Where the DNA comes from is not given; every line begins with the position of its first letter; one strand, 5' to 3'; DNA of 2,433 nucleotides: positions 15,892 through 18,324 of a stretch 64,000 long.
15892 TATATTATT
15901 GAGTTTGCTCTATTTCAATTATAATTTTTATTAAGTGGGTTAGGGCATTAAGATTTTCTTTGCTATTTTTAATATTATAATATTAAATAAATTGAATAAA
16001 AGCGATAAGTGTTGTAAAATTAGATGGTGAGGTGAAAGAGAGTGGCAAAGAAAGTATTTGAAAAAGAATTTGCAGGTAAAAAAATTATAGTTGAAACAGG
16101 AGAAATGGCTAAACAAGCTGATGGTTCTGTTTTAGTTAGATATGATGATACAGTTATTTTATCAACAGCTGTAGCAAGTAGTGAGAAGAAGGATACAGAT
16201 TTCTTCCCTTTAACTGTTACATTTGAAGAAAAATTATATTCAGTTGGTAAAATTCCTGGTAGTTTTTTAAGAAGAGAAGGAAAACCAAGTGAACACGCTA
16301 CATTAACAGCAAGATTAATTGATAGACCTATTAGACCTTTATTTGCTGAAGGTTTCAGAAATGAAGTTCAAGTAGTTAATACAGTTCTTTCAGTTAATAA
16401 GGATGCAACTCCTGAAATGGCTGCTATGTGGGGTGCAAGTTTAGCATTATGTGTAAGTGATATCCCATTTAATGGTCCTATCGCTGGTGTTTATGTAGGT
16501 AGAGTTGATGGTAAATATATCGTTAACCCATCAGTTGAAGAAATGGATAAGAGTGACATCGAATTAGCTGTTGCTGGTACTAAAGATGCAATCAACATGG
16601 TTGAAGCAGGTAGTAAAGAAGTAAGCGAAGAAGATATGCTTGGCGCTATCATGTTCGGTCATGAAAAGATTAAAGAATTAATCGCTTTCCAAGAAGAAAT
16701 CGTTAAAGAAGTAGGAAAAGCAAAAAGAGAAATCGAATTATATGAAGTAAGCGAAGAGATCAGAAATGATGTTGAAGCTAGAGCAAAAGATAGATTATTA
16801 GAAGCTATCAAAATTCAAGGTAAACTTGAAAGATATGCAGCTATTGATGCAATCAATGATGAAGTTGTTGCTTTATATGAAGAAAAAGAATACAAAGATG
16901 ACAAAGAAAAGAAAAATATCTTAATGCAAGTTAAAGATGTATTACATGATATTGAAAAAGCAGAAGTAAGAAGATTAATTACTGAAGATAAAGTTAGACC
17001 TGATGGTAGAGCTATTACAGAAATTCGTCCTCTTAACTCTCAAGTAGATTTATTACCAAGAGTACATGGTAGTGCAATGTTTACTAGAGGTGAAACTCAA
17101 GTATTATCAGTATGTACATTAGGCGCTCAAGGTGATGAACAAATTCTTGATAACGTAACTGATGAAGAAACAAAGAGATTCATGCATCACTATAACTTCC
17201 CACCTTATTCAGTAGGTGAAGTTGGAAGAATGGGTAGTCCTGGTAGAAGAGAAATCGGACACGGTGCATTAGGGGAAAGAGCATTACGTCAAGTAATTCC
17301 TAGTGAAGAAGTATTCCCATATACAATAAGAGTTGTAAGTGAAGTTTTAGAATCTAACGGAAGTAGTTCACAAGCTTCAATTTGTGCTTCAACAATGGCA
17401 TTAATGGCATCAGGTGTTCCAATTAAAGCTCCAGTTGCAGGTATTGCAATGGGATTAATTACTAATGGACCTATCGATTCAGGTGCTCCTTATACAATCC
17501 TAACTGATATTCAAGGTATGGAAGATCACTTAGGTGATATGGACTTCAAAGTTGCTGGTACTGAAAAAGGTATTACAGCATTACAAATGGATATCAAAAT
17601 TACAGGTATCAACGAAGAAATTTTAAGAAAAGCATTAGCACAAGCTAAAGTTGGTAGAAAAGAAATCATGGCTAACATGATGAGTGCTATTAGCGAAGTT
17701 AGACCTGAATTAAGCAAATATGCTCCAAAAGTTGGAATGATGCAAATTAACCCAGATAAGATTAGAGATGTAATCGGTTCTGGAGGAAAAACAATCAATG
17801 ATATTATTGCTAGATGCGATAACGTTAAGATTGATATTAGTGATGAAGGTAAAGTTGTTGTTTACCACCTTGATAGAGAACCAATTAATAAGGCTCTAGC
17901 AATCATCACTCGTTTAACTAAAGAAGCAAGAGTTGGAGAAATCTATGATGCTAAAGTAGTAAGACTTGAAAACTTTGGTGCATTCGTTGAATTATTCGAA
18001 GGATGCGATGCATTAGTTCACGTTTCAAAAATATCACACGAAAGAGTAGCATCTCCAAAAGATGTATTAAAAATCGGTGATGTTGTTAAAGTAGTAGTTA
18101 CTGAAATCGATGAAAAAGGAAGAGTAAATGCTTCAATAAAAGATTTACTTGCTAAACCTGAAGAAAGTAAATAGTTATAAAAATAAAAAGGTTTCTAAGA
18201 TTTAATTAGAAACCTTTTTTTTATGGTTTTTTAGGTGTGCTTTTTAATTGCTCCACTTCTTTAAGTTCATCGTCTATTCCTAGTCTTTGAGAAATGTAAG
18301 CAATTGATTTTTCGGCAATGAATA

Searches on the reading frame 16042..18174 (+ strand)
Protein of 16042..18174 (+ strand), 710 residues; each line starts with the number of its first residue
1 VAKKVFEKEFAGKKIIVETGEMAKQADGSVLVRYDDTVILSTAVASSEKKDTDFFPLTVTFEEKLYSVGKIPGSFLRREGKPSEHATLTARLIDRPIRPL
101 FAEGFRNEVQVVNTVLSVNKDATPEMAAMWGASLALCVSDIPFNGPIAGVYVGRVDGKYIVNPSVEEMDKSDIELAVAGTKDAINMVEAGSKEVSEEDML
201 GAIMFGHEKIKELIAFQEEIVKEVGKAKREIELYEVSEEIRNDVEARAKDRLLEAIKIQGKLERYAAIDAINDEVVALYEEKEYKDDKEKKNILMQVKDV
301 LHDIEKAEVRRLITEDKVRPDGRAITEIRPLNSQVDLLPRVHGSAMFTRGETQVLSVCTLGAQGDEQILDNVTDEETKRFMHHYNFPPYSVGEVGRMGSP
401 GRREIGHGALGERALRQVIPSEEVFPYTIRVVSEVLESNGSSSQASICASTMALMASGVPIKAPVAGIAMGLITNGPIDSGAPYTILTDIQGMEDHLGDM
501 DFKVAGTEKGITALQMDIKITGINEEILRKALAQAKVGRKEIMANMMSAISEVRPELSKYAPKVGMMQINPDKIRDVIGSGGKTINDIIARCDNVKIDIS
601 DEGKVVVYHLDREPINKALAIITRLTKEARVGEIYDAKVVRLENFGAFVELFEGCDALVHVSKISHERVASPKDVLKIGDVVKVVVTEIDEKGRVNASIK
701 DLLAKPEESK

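Call 65: search_protein_families(library=ncbifam, proteins=[window:16042-18174:+], max_evalue=1e-20)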
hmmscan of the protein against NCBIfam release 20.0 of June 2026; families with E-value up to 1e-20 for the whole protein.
window:16042-18174:+ (710 aa): 5 families
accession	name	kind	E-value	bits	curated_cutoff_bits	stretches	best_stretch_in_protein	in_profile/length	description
TIGR03591.1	polynuc_phos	equivalog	1.9e-299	995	525.05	1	10-701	2-688/689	polyribonucleotide nucleotidyltransferase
NF008805.1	PRK11824.1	equivalog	1.9e-298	991.6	471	1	7-701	3-682/683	polyribonucleotide nucleotidyltransferase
TIGR02696.1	pppGpp_PNP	exception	1e-194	649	1106.75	1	9-695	13-716/720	guanosine pentaphosphate synthetase I/polyribonucleotide nucleotidyltransferase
TIGR02065.1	ECX1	equivalog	1.3e-35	122.8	318.7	1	312-550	2-226/230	exosome complex exonuclease Rrp41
NF005208.0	PRK06676.1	equivalog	6.9e-24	84.5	368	1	624-709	271-357/391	30S ribosomal protein S1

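Call 66: list_cluster_members(proteins=[P0002, P0084, P0012, P0095, window:16042-18174:+, window:11975-13810:+])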
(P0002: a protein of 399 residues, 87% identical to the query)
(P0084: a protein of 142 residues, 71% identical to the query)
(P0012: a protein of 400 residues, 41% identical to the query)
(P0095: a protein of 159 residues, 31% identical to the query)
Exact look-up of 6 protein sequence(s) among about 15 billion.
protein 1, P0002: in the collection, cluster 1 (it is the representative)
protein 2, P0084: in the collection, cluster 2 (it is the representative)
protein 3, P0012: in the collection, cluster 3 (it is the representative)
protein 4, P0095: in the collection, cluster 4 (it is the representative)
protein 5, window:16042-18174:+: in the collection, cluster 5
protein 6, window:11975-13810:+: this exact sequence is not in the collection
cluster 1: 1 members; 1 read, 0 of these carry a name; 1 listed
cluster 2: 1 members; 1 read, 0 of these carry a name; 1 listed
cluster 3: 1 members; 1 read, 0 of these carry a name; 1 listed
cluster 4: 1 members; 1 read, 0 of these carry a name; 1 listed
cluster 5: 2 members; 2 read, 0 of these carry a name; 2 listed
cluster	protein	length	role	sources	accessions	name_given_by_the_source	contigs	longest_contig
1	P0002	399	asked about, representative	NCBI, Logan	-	-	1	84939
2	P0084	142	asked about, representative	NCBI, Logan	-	-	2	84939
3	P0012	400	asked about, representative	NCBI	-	-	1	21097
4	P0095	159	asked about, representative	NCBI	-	-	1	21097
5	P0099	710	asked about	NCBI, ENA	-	-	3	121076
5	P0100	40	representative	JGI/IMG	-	-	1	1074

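Call 67: find_homologous_proteins(query=window:16042-18174:+, max_evalue=1e-100)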
Query window:16042-18174:+ (710 aa): 8000 proteins with E <= 1e-100 among 8000 candidates; the best 120 are listed.
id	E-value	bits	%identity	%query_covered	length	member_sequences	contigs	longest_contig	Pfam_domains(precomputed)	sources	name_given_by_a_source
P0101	0.0e+0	1513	98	100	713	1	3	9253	PF00013.36,PF03725.21,PF00575.30,PF03726.20,PF01138.28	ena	-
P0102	0.0e+0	1512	98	100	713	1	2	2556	PF00013.36,PF03725.21,PF00575.30,PF03726.20,PF01138.28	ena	-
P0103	0.0e+0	1507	97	100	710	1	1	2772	PF00013.36,PF03725.21,PF00575.30,PF03726.20,PF01138.28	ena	-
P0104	0.0e+0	1505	97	100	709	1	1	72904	PF00013.36,PF03725.21,PF00575.30,PF03726.20,PF01138.28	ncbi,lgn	-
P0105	0.0e+0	1503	97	100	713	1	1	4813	PF00013.36,PF03725.21,PF00575.30,PF03726.20,PF01138.28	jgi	jgi:polyribonucleotide nucleotidyltransferase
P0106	0.0e+0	1503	97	100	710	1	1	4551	PF00013.36,PF03725.21,PF00575.30,PF03726.20,PF01138.28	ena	-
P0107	0.0e+0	1503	97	100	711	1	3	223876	PF00013.36,PF03725.21,PF00575.30,PF03726.20,PF01138.28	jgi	-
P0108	0.0e+0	1498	97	100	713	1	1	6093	PF00013.36,PF03725.21,PF00575.30,PF03726.20,PF01138.28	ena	-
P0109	0.0e+0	1497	96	100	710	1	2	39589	PF00013.36,PF03725.21,PF00575.30,PF03726.20,PF01138.28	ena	-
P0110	0.0e+0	1496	96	100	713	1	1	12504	PF00013.36,PF03725.21,PF00575.30,PF03726.20,PF01138.28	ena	-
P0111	0.0e+0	1495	96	100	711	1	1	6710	PF00013.36,PF03725.21,PF00575.30,PF03726.20,PF01138.28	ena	-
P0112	0.0e+0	1493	96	100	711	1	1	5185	PF00013.36,PF03725.21,PF00575.30,PF03726.20,PF01138.28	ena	-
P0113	0.0e+0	1490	97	100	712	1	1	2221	PF00013.36,PF03725.21,PF00575.30,PF03726.20,PF01138.28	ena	-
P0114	0.0e+0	1489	96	100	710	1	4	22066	PF00013.36,PF03725.21,PF00575.30,PF03726.20,PF01138.28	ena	-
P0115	0.0e+0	1487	96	100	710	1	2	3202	PF00013.36,PF03725.21,PF00575.30,PF03726.20,PF01138.28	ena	-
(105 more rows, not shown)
